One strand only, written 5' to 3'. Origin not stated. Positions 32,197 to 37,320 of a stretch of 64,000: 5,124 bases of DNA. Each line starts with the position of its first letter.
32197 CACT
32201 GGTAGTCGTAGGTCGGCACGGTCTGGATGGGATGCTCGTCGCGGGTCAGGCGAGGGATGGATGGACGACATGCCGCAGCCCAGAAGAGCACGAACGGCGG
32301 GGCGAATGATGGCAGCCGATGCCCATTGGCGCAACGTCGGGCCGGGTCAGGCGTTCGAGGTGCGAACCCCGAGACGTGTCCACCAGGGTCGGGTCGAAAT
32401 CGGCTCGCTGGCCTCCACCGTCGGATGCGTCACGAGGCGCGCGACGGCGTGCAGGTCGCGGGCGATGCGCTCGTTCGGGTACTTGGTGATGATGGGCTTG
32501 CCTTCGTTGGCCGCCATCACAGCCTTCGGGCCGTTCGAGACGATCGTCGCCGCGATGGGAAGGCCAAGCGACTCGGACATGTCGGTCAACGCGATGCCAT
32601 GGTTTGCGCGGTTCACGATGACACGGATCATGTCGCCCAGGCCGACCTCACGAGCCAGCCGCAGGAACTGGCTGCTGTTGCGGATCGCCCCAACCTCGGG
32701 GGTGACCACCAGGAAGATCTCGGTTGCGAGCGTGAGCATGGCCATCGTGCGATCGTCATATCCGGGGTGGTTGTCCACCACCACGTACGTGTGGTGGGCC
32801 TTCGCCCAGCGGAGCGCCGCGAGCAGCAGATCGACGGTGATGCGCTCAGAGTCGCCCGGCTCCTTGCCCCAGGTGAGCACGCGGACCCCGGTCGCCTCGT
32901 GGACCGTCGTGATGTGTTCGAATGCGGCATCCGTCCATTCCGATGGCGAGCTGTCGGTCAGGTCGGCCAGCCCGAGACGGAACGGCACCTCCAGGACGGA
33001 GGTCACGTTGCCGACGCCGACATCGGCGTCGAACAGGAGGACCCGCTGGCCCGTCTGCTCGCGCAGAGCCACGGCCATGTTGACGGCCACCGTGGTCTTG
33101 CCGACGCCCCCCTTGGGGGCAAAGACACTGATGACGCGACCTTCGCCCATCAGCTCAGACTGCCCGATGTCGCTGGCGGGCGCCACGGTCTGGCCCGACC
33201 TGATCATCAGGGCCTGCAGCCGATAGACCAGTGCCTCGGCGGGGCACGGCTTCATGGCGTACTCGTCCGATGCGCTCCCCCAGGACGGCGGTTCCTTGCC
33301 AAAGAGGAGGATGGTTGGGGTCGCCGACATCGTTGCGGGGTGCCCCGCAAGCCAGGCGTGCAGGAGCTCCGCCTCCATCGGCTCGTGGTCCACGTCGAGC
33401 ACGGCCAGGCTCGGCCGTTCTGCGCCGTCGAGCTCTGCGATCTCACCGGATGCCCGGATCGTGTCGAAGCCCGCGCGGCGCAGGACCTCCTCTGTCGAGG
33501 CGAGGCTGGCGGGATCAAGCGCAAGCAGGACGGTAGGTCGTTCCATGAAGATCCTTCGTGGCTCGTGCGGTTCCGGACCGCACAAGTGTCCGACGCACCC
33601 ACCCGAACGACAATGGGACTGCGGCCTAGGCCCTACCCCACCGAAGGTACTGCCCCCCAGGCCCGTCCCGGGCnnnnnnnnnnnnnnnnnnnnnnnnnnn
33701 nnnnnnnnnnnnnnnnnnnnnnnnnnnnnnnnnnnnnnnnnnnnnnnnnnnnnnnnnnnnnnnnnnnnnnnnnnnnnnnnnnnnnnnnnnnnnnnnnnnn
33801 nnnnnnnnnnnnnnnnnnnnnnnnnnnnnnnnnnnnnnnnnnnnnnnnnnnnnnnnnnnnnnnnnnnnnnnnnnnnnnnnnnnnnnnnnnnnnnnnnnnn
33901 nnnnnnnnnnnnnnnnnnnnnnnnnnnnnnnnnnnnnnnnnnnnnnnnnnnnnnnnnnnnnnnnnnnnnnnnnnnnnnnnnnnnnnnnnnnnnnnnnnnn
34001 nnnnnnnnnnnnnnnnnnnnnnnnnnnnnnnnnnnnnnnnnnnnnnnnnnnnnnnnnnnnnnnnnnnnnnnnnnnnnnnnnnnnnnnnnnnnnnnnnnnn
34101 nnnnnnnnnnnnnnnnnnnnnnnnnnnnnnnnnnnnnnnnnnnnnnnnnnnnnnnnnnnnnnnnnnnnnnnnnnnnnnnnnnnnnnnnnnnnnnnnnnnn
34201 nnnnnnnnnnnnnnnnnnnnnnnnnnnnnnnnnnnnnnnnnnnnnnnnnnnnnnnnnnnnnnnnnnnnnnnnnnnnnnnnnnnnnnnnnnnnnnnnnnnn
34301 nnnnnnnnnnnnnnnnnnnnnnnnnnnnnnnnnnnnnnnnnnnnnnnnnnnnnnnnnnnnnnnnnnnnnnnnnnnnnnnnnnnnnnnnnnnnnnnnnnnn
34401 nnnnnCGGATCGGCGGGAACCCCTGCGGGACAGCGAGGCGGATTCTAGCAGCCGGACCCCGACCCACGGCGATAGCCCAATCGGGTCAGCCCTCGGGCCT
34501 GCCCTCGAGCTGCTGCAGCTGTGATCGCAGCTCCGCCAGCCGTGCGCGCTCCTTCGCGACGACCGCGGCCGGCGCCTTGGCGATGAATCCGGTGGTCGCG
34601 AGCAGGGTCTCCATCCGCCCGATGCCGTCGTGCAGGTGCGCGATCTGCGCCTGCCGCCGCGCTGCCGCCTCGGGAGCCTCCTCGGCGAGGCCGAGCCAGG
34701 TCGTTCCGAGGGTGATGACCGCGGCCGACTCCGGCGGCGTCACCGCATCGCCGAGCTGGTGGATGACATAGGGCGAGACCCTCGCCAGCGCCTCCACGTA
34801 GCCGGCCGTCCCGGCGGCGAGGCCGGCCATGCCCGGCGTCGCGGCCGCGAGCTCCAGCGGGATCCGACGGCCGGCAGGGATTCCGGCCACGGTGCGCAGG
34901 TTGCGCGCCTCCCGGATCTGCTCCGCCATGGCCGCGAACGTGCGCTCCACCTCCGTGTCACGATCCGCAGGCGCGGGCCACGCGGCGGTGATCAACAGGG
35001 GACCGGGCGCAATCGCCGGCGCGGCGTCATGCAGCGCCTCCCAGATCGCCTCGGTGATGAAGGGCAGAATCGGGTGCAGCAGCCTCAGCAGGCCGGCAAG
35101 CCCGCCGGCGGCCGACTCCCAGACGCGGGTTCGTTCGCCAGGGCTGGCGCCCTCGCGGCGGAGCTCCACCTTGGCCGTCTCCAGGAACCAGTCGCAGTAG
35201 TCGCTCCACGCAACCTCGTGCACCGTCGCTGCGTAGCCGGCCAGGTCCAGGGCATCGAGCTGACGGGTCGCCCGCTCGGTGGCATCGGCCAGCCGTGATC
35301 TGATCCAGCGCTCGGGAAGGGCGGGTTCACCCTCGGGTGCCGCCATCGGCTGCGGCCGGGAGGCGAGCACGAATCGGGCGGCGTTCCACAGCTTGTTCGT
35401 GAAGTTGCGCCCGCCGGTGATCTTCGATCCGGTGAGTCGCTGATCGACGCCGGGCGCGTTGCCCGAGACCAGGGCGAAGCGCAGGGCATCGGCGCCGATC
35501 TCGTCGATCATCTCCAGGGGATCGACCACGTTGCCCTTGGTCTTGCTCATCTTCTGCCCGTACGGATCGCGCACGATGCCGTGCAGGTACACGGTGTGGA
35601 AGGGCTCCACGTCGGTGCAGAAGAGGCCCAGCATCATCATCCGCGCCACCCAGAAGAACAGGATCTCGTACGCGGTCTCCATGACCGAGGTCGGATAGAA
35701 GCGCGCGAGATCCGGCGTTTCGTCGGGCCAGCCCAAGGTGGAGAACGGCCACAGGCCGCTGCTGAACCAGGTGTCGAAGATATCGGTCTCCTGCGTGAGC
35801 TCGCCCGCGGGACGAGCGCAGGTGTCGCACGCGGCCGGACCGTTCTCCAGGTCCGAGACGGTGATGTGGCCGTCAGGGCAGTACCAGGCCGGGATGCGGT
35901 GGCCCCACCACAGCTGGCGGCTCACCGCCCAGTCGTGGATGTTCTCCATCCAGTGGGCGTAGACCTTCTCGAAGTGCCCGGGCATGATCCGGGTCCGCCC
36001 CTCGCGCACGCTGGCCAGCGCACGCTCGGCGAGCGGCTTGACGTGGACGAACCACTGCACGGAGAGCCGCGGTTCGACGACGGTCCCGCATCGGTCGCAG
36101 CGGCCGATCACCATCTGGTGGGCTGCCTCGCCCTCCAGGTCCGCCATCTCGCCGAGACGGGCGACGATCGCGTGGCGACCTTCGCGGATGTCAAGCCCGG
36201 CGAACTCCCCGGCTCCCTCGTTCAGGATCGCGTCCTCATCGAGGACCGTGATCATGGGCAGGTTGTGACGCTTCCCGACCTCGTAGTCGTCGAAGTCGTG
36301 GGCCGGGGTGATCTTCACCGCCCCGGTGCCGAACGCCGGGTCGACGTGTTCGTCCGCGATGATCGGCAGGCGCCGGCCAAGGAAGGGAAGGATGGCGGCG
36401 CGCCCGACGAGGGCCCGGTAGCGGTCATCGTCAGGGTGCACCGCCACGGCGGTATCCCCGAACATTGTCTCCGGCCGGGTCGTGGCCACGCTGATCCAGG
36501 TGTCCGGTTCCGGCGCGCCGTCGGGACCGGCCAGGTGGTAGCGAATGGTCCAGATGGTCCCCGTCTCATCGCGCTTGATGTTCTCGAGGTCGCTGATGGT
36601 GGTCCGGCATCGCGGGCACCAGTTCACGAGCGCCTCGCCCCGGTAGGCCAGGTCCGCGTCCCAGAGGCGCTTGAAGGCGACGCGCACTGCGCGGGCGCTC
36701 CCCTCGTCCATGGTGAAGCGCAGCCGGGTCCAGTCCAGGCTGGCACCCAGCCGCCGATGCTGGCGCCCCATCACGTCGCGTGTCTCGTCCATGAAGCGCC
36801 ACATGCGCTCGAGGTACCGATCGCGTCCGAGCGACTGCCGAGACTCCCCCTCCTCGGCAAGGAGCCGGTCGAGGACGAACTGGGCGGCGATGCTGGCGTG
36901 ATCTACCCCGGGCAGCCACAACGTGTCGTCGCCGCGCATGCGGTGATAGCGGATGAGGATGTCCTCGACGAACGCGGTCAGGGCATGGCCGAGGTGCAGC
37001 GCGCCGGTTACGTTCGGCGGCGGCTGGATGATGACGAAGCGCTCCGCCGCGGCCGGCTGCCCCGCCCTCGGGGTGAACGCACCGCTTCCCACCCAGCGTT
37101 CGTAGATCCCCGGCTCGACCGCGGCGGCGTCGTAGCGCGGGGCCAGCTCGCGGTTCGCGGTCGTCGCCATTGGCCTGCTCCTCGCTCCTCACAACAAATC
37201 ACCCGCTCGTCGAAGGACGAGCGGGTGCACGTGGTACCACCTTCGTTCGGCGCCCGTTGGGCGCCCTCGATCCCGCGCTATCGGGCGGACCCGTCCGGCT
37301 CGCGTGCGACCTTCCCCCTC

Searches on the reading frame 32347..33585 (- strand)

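Call 44: search_protein_families(library=pfam, proteins=[window:32347-33585:-], max_evalue=0.0001)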
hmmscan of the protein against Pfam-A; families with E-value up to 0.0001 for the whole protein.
window:32347-33585:- (412 aa): 4 families
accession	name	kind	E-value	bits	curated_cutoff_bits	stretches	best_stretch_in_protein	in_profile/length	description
PF10609.15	ParA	-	2.2e-14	53.9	27.1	1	150-324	4-172/246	NUBPL iron-transfer P-loop NTPase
PF13614.12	AAA_31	-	2.9e-14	53.8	27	1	150-198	2-48/177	AAA domain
PF01656.29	CbiA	-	3.6e-14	53.2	25.4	1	152-364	1-124/125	CobQ/CobB/MinD/ParA nucleotide binding domain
PF06564.18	CBP_BcsQ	-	5.6e-06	26.5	21.3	1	158-328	10-172/234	Cellulose biosynthesis protein BcsQ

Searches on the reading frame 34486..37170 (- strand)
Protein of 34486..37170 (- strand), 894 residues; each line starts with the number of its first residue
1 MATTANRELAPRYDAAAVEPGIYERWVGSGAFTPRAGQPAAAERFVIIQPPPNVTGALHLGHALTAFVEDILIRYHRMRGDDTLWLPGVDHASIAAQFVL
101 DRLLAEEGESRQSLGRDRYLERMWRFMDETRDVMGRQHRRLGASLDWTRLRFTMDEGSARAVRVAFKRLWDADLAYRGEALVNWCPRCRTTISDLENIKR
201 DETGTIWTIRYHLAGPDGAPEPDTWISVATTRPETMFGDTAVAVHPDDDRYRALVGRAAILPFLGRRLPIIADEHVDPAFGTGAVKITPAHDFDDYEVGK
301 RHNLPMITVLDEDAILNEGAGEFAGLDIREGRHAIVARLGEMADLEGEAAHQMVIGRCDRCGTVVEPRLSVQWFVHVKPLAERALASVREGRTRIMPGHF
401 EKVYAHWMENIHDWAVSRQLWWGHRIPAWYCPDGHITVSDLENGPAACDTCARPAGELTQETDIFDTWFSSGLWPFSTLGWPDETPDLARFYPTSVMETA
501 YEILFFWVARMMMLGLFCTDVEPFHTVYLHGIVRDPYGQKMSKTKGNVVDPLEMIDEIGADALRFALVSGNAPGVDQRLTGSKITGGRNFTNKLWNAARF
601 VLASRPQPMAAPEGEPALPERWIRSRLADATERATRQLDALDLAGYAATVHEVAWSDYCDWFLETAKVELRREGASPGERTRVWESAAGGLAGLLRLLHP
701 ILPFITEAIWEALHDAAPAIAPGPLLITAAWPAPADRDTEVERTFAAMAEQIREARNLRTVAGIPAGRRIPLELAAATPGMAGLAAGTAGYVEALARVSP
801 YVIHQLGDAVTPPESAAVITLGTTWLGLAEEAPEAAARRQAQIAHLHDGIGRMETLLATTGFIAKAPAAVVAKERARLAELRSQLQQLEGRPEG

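Call 44: search_protein_families(library=pfam, proteins=[window:34486-37170:-], max_evalue=0.0001)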
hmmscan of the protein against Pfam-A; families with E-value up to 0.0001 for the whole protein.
window:34486-37170:- (894 aa): 5 families
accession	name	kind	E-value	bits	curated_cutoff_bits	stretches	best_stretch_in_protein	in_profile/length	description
PF00133.28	tRNA-synt_1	-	3.3e-125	418.5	22.7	1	22-570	2-405/414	tRNA synthetases class I (I, L, M and V)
PF08264.19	Anticodon_1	-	2.4e-23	83.1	25.1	1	620-770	1-144/148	Anticodon-binding domain of tRNA ligase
PF09334.17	tRNA-synt_1g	-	1.4e-19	70.6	20.1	2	51-91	7-47/391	tRNA synthetases class I (M)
PF10458.14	Val_tRNA-synt_C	-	1.7e-09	38.2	25.9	1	837-891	7-61/66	Valyl tRNA synthetase tRNA binding arm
PF13603.12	tRNA-synt_1_2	-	5.2e-09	36.3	25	1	255-312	85-142/185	Leucyl-tRNA synthetase, editing domain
